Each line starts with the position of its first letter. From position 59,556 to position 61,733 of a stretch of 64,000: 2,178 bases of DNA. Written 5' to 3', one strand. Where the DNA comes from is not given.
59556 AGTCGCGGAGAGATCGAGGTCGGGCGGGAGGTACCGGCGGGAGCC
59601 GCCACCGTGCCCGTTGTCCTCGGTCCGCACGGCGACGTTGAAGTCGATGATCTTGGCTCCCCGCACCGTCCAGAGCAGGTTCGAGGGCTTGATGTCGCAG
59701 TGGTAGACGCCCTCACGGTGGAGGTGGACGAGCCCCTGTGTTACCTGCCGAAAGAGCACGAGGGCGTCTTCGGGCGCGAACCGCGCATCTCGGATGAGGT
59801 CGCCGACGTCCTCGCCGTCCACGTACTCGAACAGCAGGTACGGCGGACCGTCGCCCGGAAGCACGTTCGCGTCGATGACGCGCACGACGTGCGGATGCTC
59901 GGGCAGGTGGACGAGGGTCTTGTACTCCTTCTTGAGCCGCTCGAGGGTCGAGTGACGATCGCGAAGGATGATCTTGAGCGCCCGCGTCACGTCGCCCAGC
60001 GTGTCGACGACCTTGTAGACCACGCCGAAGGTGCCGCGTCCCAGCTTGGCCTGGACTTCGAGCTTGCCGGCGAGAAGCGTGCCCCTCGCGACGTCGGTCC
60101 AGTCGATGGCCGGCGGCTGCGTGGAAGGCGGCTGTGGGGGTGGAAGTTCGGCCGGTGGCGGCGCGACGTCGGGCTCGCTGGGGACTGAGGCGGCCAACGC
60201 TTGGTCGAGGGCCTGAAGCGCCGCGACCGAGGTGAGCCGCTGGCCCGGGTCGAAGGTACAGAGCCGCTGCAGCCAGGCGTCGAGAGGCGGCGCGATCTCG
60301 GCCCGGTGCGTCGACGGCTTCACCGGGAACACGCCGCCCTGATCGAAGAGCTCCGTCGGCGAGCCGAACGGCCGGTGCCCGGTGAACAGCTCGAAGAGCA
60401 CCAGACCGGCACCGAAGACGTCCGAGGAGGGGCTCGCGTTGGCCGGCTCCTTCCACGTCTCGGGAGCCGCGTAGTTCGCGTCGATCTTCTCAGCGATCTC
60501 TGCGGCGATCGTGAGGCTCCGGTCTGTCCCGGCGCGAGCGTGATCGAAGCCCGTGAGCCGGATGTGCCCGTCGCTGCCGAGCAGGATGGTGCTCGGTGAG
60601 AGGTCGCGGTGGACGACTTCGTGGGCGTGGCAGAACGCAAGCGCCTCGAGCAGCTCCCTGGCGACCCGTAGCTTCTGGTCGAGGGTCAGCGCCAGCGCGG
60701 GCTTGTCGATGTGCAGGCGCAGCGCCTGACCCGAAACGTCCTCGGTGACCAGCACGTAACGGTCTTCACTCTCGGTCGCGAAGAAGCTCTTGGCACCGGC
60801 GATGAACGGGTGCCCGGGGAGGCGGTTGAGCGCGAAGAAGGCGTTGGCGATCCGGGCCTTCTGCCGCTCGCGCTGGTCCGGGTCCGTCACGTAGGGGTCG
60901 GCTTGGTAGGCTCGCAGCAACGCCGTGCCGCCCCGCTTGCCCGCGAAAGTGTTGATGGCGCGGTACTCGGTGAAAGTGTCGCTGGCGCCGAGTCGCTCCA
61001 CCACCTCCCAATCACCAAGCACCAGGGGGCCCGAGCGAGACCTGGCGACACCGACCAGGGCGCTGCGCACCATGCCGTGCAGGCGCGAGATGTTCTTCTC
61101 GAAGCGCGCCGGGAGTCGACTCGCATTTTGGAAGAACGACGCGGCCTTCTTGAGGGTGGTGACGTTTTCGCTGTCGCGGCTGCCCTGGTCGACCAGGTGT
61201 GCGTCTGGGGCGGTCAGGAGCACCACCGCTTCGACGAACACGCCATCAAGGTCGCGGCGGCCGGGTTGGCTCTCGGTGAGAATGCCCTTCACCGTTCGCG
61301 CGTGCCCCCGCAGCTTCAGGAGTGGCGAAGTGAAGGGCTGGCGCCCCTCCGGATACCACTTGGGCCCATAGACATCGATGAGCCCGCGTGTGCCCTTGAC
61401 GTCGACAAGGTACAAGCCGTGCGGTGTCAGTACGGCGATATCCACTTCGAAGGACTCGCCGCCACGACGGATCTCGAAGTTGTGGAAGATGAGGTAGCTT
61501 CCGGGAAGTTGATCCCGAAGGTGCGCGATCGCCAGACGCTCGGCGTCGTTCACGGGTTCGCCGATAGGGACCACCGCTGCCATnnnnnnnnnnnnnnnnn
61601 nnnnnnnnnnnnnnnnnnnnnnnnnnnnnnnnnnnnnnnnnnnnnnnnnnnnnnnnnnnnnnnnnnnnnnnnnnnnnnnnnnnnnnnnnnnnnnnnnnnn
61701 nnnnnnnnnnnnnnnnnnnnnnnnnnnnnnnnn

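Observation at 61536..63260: Tandem HsdS-like cassettes with a duplicated S-C-terminus/NERD-N-terminus junction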

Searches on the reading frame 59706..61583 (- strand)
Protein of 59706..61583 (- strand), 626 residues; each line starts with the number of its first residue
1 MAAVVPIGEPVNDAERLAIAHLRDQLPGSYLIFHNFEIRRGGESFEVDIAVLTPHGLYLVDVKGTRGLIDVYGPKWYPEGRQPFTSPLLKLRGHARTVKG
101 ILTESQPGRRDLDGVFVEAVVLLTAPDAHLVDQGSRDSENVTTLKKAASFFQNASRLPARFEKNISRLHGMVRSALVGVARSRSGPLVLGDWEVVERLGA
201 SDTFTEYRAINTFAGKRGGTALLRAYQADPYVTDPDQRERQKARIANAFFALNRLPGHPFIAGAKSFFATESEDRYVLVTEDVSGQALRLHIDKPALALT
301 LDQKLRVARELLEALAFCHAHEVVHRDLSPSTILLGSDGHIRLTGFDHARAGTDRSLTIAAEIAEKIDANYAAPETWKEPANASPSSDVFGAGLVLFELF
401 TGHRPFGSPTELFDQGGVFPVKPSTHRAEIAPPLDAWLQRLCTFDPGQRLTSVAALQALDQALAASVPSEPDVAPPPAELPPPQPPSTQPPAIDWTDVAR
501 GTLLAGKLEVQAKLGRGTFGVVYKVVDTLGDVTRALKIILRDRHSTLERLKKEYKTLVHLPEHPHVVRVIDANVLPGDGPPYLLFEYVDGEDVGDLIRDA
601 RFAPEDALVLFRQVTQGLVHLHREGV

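Call 14: find_homologous_proteins(query=window:59706-61583:-, max_evalue=1e-20)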
Query window:59706-61583:- (626 aa): 114 proteins with E <= 1e-20 among 8000 candidates.
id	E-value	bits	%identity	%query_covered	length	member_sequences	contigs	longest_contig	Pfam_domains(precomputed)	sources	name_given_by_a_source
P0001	0.0e+0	1134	81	98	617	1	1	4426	PF07714.24,PF00069.32,PF08378.18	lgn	-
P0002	0.0e+0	1022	75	96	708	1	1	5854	PF07714.24,PF00069.32,PF08378.18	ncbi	-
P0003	2.7e-257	873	60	100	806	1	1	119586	PF07714.24,PF00069.32,PF08378.18,PF01636.30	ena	-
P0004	3.8e-255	866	62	100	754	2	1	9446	PF07714.24,PF00069.32,PF08378.18,PF01636.30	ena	-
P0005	2.3e-254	864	83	73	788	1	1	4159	PF07714.24,PF00069.32,PF14531.13,PF01636.30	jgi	jgi:serine/threonine protein kinase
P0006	6.8e-253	859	61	100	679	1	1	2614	PF07714.24,PF00069.32,PF08378.18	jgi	jgi:serine/threonine protein kinase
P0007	2.0e-252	857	86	70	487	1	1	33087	PF07714.24,PF00069.32,PF08378.18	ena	-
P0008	5.7e-243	826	60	100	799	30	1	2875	PF07714.24,PF00069.32,PF08378.18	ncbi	-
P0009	4.4e-241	820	89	66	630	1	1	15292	PF07714.24,PF00069.32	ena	-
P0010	1.3e-239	815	59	100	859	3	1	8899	PF07714.24,PF00069.32,PF14531.13,PF08378.18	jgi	-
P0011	4.9e-239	813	58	100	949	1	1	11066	PF07714.24,PF00069.32,PF08378.18,PF01636.30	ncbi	ncbi:MAG: methylation-associated defense system protein kinase MAD6, partial [Gemmataceae bacterium]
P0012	7.9e-231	786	58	100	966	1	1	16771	PF07714.24,PF00069.32,PF08378.18,PF01636.30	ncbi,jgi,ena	jgi:serine/threonine protein kinase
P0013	1.5e-216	739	56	100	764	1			PF07714.24,PF00069.32,PF08378.18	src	-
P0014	4.6e-212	724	53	100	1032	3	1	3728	PF07714.24,PF00069.32,PF08378.18,PF01636.30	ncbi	ncbi:methylation-associated defense system protein kinase MAD6, partial [Pseudomonas aeruginosa]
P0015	6.1e-205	700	58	88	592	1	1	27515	PF07714.24,PF00069.32,PF01636.30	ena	-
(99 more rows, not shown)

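Call 15: find_encoding_contigs(protein=P0007, flank=10000, max_places=3)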
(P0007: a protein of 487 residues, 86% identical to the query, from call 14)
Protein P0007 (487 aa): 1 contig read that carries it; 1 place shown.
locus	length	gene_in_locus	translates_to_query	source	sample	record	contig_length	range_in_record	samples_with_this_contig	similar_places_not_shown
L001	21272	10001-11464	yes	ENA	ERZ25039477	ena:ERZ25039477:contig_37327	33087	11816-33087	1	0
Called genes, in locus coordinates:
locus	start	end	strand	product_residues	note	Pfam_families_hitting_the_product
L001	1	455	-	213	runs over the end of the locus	-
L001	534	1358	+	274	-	-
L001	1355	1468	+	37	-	-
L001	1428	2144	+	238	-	PF08843:AbiEii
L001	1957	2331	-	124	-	-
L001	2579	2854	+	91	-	-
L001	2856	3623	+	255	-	PF12728:HTH_17 (weak), PF13470:PIN_3, PF26343:VapC50_C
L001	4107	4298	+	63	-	-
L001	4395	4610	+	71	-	PF12728:HTH_17, PF07022:Phage_CI_repr (weak)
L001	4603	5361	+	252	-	PF13588:HSDR_N_2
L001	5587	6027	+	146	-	PF02384:N6_Mtase, PF01170:UPF0020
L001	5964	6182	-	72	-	-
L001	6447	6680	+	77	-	-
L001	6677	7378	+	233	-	PF13175:AAA_15 (weak)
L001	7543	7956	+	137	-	PF13304:AAA_21, PF13175:AAA_15 (weak)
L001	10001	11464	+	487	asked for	PF08378:NERD, PF00069:Pkinase, PF07714:PK_Tyr_Ser-Thr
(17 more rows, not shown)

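Call 16: find_encoding_contigs(protein=P0009, flank=10000, max_places=3)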
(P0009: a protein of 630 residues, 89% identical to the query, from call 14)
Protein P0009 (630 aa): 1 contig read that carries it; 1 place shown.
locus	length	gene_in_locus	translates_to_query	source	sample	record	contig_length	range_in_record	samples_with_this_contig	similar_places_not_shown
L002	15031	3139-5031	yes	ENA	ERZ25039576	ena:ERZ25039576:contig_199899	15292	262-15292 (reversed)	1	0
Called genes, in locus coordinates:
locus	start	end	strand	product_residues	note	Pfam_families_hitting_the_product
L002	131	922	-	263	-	-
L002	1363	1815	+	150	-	-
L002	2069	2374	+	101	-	-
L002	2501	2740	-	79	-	-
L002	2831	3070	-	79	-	-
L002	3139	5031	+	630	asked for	PF00069:Pkinase, PF07714:PK_Tyr_Ser-Thr, PF00069:Pkinase, PF07714:PK_Tyr_Ser-Thr (weak)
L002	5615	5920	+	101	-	-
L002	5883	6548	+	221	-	-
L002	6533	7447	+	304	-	PF26611:MAD7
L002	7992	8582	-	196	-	-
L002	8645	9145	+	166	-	-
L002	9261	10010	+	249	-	-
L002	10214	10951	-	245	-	-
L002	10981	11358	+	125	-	-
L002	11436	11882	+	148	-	-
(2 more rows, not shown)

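Call 17: find_encoding_contigs(protein=P0003, flank=10000, max_places=3)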
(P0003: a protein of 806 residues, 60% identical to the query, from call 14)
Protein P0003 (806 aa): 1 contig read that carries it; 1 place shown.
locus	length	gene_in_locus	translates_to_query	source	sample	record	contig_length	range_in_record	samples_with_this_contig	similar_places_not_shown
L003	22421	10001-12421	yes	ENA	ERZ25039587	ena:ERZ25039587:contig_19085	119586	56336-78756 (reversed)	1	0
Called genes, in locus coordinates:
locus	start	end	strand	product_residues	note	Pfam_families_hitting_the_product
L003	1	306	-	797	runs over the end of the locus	PF13599:Pentapeptide_4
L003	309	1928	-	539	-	PF08378:NERD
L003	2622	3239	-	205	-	PF10935:DUF2637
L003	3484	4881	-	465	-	PF00589:Phage_integrase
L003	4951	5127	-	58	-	PF12728:HTH_17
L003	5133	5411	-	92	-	-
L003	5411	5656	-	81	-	-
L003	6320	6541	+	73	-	PF12728:HTH_17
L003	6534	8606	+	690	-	PF13588:HSDR_N_2, PF02384:N6_Mtase, PF01170:UPF0020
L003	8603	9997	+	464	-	-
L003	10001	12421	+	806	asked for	PF01636:APH (faint), PF08378:NERD, PF00069:Pkinase, PF07714:PK_Tyr_Ser-Thr, PF00069:Pkinase, PF07714:PK_Tyr_Ser-Thr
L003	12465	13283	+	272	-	-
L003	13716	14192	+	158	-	-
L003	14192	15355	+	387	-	PF26611:MAD7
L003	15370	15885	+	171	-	PF26611:MAD7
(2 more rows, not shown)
